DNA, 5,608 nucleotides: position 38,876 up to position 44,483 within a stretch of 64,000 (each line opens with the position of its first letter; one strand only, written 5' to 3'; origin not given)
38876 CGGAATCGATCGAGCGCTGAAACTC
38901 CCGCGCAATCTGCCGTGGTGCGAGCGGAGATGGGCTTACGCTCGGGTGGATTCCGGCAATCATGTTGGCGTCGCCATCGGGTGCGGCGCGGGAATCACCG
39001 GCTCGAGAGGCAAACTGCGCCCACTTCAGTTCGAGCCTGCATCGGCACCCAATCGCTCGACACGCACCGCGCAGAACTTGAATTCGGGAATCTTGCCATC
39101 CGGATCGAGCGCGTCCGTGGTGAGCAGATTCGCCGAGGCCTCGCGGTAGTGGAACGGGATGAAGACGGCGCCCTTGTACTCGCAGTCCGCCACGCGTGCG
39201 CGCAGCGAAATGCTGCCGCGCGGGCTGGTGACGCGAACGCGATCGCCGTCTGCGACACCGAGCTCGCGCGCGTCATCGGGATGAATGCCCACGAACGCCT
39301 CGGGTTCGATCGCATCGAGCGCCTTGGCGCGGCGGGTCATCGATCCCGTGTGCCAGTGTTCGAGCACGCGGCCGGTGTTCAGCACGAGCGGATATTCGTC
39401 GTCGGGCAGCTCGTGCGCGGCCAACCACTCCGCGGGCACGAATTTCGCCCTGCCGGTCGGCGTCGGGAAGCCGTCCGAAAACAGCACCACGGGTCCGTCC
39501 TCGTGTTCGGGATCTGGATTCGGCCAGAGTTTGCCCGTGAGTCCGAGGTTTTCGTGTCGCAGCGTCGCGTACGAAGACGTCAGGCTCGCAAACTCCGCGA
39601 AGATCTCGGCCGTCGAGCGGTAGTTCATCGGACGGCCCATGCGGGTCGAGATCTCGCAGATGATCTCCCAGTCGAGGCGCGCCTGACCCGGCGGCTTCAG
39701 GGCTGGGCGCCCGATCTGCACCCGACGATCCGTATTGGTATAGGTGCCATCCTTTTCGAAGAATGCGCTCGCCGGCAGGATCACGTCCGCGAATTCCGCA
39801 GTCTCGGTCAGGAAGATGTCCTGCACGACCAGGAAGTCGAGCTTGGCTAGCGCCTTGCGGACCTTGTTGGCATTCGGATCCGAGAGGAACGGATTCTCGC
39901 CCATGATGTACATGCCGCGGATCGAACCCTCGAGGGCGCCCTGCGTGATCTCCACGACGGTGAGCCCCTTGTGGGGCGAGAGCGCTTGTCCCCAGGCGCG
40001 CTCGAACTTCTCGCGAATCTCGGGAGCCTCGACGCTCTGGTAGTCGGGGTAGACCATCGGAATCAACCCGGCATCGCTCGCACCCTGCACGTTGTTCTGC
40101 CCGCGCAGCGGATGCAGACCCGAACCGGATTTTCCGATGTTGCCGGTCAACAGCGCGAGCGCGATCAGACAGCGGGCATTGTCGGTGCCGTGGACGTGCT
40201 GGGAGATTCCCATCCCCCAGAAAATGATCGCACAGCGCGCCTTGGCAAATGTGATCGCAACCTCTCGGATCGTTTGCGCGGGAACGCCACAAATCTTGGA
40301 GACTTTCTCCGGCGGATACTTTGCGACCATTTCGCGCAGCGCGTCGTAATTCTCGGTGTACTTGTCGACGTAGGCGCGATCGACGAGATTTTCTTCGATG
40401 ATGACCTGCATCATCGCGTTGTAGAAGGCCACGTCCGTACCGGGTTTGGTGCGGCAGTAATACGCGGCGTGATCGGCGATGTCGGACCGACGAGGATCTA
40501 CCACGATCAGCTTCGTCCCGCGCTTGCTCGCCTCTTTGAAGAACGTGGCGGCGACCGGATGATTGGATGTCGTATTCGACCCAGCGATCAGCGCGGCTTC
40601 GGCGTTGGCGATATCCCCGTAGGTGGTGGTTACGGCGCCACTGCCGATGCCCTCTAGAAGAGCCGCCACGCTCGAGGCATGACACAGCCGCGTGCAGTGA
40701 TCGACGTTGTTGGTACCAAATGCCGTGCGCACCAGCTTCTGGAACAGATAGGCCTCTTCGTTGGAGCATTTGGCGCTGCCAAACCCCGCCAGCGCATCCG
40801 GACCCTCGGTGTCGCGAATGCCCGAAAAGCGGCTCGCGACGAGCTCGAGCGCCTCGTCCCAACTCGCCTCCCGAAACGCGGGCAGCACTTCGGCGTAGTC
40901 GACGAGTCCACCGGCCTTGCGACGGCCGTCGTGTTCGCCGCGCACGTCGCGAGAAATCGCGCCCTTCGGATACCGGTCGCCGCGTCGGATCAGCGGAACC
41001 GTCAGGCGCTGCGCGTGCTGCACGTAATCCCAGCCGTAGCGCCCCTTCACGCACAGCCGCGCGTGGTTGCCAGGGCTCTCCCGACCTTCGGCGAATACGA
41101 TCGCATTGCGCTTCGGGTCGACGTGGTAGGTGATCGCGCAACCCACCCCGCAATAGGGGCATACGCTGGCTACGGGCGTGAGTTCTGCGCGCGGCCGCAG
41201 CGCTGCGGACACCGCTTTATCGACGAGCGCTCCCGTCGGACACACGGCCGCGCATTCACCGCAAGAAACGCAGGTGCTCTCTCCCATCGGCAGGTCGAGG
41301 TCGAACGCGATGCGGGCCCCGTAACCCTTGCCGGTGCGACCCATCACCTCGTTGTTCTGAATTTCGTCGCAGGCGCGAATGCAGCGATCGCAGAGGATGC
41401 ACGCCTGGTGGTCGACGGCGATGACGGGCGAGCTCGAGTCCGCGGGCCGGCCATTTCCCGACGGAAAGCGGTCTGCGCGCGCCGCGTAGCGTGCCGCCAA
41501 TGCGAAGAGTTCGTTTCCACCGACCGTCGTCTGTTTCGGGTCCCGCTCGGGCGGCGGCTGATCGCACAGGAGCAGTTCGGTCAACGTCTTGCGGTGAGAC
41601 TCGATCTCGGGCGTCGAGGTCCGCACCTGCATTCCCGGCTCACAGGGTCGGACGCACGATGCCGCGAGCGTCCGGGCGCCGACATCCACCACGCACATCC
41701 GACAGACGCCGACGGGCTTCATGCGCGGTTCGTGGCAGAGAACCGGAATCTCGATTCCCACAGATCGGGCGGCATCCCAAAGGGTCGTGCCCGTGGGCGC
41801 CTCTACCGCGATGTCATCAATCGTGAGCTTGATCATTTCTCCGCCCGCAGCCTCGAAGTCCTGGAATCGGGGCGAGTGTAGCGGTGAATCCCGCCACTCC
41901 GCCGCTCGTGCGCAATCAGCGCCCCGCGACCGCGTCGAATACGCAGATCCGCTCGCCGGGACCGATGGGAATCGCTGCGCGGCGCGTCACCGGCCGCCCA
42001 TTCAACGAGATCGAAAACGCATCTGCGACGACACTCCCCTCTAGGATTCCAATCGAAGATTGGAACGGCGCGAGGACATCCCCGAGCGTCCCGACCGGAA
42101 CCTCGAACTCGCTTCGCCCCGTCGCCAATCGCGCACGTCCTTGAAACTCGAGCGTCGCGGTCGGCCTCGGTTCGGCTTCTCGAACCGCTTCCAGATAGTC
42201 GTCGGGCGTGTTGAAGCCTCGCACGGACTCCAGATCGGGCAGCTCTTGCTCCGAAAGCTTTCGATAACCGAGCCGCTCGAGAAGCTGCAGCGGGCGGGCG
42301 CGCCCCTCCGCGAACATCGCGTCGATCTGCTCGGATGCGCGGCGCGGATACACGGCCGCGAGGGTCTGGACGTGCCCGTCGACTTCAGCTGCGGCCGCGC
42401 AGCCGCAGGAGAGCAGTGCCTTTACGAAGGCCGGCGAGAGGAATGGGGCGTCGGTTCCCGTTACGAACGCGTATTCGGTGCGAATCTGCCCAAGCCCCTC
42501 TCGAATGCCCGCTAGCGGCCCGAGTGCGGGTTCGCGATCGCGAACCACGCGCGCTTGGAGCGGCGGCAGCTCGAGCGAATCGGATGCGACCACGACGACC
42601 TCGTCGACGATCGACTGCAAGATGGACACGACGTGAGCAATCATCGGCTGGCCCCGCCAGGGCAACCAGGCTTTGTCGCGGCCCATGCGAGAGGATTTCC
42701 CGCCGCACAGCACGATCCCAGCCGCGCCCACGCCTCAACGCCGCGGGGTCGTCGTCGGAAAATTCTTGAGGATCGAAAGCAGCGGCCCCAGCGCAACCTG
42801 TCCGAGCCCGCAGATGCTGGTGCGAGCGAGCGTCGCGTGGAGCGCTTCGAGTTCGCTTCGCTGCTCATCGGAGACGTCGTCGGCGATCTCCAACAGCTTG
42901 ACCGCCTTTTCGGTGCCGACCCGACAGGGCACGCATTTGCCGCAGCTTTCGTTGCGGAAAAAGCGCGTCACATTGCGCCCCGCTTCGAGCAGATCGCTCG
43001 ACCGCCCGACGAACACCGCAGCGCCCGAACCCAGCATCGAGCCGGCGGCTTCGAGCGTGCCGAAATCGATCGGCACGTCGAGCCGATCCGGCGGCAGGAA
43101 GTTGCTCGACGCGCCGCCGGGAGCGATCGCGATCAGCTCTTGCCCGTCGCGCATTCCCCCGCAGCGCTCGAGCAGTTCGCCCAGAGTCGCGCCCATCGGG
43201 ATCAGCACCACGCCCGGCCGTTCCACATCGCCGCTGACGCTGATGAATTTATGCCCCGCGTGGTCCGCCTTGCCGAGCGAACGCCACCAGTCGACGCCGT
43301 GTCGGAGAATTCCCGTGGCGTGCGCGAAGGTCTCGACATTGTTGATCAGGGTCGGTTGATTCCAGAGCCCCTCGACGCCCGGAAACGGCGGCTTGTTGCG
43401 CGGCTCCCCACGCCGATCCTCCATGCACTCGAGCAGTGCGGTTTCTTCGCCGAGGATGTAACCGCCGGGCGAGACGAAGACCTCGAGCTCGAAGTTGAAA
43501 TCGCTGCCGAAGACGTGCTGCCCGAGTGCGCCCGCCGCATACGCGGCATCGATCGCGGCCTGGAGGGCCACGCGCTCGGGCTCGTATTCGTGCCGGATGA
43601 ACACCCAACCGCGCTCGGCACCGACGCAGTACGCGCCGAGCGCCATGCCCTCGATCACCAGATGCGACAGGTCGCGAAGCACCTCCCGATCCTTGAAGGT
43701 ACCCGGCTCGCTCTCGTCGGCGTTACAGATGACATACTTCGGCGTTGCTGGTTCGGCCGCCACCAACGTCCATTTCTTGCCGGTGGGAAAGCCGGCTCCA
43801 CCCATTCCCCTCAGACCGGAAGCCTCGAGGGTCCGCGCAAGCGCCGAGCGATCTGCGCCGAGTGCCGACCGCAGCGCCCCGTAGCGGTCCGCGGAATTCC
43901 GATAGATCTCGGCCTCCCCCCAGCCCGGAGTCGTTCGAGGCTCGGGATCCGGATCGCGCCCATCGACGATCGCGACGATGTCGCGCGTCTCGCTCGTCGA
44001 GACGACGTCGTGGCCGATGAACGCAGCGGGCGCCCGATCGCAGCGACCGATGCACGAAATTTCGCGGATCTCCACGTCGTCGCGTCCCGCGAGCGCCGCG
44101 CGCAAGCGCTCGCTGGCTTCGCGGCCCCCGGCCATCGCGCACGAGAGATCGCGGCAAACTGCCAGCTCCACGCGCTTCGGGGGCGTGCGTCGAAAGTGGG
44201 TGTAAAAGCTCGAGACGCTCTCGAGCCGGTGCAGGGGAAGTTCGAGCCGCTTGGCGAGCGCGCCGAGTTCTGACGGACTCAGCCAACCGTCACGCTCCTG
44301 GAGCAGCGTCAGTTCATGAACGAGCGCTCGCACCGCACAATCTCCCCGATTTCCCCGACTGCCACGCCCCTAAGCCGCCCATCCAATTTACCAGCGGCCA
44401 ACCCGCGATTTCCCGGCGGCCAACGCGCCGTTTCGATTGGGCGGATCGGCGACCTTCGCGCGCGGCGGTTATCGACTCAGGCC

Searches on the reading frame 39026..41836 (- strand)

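Call 70: search_protein_families(library=pfam, proteins=[window:39026-41836:-], max_evalue=0.00001)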
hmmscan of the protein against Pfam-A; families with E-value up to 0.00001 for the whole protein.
window:39026-41836:- (936 aa): 8 families
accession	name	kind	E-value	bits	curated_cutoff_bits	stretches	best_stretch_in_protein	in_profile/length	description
PF00384.28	Molybdopterin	-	1.7e-76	258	24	1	277-731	1-352/353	Molybdopterin oxidoreductase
PF01568.27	Molydop_binding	-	1.5e-31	109.1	26.8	1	817-923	1-110/110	Molydopterin dinucleotide binding domain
PF13510.11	Fer2_4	-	5.5e-18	65.3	22.8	1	1-75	3-81/82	2Fe-2S iron-sulfur cluster binding domain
PF04879.21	Molybdop_Fe4S4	-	3.1e-13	49.9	22.7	1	222-274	4-55/55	Molybdopterin oxidoreductase Fe4S4 domain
PF12838.12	Fer4_7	-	3.8e-09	37.3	27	1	146-203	2-52/52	4Fe-4S dicluster domain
PF22117.2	Fer4_Nqo3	-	1.4e-07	32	27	1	137-204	2-66/67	NADH-quinone oxidoreductase subunit 3, ferredoxin-like domain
PF00111.32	Fer2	-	1.4e-06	28.6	21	1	9-57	8-52/77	2Fe-2S iron-sulfur cluster binding domain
PF13187.11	Fer4_9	-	1.5e-06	28.6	27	1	145-203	1-51/52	4Fe-4S dicluster domain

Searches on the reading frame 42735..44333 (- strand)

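Call 70: search_protein_families(library=pfam, proteins=[window:42735-44333:-], max_evalue=0.00001)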
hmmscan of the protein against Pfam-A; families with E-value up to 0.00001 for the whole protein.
window:42735-44333:- (532 aa): 5 families
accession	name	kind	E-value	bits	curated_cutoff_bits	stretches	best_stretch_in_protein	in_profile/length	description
PF01512.22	Complex1_51K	-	1.1e-40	139.3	31.2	1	170-338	2-147/150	Nuo51 FMN-binding domain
PF01257.25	2Fe-2S_thioredx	-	4.2e-22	79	24.8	1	3-124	14-142/145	Thioredoxin-like [2Fe-2S] ferredoxin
PF10589.14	NADH_4Fe-4S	-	1.9e-19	69.8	23.5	1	453-527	4-80/85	NADH-ubiquinone oxidoreductase-F iron-sulfur binding region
PF10531.15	SLBB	-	1.3e-09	38.2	27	1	364-402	2-45/55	SLBB domain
PF22461.2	SLBB_2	-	7.7e-07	29.6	27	1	364-411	3-53/79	SLBB domain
